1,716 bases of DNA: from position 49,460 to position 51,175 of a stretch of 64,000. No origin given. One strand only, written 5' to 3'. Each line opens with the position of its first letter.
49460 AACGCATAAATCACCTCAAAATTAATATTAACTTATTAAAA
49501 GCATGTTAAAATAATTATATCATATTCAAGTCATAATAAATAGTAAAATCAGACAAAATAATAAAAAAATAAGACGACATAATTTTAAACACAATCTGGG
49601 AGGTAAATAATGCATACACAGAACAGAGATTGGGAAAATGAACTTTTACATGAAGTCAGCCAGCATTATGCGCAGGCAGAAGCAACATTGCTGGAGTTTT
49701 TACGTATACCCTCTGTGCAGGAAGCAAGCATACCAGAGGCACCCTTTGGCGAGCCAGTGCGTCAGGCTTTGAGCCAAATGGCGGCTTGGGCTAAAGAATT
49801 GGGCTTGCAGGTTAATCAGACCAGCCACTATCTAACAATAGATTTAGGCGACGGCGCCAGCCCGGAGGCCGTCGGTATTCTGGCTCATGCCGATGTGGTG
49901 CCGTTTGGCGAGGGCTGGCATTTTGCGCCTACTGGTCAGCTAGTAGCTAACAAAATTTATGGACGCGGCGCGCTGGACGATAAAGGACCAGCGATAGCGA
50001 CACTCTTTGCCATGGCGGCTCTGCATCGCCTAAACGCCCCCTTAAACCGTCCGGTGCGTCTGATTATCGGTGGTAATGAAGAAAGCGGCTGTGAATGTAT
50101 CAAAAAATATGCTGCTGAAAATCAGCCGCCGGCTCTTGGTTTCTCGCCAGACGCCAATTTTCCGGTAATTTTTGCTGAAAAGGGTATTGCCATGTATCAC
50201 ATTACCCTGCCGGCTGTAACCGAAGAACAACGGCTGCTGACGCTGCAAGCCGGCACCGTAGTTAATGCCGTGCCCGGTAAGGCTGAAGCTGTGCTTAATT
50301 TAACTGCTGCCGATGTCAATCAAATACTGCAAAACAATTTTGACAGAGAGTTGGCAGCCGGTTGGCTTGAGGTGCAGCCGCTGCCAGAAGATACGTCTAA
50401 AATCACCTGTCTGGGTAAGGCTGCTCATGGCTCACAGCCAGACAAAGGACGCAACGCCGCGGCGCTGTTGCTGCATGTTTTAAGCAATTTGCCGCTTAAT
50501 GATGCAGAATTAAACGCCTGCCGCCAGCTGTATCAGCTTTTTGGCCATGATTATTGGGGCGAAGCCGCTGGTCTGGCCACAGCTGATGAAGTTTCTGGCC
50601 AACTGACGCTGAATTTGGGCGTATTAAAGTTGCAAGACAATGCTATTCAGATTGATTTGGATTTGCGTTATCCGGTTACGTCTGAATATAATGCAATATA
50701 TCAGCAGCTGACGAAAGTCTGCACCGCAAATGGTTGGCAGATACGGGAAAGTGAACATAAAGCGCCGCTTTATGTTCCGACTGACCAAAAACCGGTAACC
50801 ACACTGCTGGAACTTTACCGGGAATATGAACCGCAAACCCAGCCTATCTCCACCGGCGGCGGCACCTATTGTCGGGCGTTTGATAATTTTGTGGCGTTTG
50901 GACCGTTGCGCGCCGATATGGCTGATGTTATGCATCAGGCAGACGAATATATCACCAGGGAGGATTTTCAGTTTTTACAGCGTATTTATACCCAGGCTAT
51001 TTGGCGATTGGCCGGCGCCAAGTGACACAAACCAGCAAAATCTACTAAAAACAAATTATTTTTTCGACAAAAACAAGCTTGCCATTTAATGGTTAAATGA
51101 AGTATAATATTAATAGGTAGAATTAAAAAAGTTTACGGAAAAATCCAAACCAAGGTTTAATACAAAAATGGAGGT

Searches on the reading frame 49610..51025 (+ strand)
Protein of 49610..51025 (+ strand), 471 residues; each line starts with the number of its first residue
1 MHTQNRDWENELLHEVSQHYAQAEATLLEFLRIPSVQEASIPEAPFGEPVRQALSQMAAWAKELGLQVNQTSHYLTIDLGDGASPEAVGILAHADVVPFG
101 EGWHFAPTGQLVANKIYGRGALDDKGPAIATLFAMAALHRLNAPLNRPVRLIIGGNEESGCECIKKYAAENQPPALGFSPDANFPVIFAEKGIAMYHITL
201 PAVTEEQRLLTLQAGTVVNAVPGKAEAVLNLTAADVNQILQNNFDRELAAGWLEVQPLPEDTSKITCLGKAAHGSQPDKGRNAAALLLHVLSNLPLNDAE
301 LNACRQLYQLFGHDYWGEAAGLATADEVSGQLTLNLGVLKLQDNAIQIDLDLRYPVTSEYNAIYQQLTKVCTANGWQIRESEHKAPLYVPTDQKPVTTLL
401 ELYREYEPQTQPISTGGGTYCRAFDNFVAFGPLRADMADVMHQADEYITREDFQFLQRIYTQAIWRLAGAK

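Call 28: find_encoding_contigs(protein=window:49610-51025:+, flank=10000, max_places=1)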
Protein window:49610-51025:+ (471 aa): 10 contigs read that carry it; 1 place shown.
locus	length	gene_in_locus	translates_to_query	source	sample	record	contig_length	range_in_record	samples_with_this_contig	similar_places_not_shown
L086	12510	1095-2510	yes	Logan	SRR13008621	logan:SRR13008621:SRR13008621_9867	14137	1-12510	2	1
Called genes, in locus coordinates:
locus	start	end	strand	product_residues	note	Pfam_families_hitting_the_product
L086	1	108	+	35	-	?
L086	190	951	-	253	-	PF03372:Exo_endo_phos, PF14529:Exo_endo_phos_2 (weak)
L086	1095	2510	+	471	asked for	PF01546:Peptidase_M20, PF07687:M20_dimer (weak)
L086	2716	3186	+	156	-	PF00571:CBS (faint)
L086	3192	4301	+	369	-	-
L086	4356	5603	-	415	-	PF09861:Lar_N, PF21113:LarA_C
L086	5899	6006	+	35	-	-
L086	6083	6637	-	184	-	PF21349:RUBY_RBDX, PF27353:MJ0401 (faint), PF02915:Rubrerythrin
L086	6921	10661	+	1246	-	PF18072:FGAR-AT_linker (weak), PF02769:AIRS_C, PF13507:GATase_5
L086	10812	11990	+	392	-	PF07690:MFS_1, PF06779:MFS_4 (weak)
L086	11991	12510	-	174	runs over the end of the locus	PF03551:PadR, PF13601:HTH_34 (weak)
